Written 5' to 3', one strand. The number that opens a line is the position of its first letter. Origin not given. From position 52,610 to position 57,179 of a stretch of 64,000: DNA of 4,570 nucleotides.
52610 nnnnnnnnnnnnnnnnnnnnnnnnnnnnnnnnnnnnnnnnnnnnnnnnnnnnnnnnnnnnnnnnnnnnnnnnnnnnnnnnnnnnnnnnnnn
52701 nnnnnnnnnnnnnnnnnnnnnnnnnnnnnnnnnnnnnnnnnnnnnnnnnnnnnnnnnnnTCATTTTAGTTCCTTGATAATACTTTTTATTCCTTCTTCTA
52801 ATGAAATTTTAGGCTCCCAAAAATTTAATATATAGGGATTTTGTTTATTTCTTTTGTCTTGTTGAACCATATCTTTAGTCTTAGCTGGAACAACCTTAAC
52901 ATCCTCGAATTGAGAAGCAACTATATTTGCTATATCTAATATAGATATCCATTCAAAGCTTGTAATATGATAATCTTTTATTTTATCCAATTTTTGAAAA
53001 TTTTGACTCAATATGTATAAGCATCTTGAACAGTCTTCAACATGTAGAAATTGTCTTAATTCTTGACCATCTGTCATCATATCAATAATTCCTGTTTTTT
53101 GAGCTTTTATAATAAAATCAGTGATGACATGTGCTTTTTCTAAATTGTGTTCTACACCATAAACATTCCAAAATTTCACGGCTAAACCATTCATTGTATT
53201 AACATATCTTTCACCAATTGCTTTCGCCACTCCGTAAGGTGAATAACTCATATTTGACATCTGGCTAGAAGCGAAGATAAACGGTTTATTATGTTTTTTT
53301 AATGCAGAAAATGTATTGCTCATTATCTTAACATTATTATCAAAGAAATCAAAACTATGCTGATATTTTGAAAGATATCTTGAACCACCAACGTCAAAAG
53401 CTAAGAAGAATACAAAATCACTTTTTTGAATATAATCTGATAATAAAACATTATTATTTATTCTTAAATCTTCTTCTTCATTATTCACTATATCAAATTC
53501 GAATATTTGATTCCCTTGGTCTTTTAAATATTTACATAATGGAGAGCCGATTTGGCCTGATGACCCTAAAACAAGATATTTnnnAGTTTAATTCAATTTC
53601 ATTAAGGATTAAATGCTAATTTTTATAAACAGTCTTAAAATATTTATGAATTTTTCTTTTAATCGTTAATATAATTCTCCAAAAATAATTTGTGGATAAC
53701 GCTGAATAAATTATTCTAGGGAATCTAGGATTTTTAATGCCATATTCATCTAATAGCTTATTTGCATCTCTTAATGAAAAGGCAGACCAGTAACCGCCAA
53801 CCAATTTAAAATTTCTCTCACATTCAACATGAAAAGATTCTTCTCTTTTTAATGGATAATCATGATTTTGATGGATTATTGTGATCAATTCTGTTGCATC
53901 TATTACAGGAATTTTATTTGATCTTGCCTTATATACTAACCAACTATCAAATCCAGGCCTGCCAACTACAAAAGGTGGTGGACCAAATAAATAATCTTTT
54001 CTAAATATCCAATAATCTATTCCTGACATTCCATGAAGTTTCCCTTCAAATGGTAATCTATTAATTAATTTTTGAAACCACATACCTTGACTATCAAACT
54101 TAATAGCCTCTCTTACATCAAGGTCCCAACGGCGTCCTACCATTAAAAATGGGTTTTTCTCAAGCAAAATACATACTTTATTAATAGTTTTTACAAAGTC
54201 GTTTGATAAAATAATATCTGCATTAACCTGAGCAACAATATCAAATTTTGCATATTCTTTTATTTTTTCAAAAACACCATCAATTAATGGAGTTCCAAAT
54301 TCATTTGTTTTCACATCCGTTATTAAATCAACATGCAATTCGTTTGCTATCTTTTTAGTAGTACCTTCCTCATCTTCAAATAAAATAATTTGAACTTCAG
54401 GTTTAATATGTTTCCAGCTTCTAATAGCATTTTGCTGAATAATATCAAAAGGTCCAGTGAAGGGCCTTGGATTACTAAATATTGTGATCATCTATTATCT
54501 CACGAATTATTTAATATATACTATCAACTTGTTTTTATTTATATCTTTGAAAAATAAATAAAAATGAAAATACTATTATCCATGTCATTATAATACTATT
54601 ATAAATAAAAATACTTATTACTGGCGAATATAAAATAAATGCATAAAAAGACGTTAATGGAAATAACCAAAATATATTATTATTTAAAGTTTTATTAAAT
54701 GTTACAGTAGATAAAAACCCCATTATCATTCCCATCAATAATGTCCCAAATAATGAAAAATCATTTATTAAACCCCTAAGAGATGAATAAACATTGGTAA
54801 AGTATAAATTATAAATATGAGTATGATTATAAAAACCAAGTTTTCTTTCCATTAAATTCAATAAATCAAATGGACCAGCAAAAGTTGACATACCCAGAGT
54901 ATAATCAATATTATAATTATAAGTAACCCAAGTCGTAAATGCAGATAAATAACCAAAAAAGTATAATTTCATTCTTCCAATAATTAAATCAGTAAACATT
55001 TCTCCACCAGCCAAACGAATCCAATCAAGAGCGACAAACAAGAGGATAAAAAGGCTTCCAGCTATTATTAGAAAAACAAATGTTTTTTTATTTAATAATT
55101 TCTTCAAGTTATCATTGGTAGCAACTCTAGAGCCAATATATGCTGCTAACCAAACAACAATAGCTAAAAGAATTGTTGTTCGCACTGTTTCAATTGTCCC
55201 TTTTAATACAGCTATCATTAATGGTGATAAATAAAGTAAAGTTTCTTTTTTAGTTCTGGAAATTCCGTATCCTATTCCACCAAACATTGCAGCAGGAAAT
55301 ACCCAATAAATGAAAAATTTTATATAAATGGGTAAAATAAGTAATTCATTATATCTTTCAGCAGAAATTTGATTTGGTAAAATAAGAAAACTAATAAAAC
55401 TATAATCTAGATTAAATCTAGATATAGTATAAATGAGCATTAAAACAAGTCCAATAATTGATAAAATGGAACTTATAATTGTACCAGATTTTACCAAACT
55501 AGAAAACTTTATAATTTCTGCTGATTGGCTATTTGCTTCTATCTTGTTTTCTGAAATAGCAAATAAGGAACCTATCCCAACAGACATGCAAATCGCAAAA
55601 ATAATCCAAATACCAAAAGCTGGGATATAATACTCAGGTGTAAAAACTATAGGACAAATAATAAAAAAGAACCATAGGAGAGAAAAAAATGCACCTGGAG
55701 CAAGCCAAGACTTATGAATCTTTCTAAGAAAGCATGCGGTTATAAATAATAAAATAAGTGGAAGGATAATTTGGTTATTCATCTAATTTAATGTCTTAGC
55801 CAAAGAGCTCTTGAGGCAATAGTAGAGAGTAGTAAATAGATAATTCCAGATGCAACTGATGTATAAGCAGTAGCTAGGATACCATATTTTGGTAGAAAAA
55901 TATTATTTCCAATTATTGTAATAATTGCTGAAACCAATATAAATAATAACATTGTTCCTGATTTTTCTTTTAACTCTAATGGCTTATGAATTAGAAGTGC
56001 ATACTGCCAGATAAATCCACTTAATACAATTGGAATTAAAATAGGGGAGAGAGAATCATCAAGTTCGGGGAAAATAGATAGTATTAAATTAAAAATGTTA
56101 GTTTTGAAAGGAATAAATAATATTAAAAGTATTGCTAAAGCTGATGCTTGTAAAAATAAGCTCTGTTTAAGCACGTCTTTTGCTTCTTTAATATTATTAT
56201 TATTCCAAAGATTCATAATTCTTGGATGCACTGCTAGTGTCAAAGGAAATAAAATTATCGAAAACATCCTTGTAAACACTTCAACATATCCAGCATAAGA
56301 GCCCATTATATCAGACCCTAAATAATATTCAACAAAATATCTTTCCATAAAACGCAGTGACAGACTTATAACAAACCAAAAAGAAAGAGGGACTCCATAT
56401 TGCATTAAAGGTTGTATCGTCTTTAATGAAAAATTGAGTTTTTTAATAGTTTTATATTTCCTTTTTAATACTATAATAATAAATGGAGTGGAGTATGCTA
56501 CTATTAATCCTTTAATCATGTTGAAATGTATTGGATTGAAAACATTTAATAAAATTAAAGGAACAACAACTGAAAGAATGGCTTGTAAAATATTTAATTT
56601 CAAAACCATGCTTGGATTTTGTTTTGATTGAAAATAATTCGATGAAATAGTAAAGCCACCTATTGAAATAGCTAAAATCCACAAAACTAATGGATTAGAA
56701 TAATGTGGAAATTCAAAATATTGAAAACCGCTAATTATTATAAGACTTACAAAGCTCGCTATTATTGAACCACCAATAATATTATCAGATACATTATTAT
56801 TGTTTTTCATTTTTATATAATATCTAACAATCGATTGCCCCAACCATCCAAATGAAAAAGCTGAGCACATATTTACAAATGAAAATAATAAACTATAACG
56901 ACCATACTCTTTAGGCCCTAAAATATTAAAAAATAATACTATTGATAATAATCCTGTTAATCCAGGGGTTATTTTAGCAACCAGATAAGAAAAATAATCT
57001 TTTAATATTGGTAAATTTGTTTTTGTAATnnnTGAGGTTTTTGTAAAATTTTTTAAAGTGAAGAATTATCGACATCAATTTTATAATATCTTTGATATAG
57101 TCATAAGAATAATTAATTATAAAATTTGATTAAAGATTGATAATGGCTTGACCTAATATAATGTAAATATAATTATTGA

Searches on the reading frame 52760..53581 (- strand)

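Call 39: search_protein_families(library=pfam, proteins=[window:52760-53581:-], max_evalue=0.0001)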
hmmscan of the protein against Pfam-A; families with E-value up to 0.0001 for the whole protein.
window:52760-53581:- (273 aa): 3 families
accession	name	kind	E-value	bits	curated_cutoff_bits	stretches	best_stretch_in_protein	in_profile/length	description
PF01370.27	Epimerase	-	2.2e-24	86.7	20.9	1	3-206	2-239/240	NAD dependent epimerase/dehydratase family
PF16363.11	GDP_Man_Dehyd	-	2.9e-09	37.3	27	1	113-245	150-286/332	GDP-mannose 4,6 dehydratase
PF04321.23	RmlD_sub_bind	-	5.6e-05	22.8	27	0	115-247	124-255/287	RmlD substrate binding domain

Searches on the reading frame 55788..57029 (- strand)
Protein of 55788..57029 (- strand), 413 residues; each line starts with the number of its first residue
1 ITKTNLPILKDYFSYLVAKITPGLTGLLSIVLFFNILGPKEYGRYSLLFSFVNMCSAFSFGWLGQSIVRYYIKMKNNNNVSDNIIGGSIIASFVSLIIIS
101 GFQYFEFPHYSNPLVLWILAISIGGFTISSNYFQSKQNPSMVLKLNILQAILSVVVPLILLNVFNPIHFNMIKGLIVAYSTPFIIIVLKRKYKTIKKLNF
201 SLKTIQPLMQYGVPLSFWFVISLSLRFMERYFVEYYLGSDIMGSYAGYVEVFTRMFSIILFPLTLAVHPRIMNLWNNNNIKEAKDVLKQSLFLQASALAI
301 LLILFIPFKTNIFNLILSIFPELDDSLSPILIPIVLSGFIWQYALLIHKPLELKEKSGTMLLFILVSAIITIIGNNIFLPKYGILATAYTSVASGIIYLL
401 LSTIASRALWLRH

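Call 39: search_protein_families(library=pfam, proteins=[window:55788-57029:-], max_evalue=0.0001)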
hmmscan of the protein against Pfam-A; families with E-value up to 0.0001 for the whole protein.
window:55788-57029:- (413 aa): 1 family
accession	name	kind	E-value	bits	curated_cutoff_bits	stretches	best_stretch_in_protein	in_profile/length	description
PF01943.22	Polysacc_synt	-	5.3e-15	56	28.2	1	8-274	1-273/274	Polysaccharide biosynthesis protein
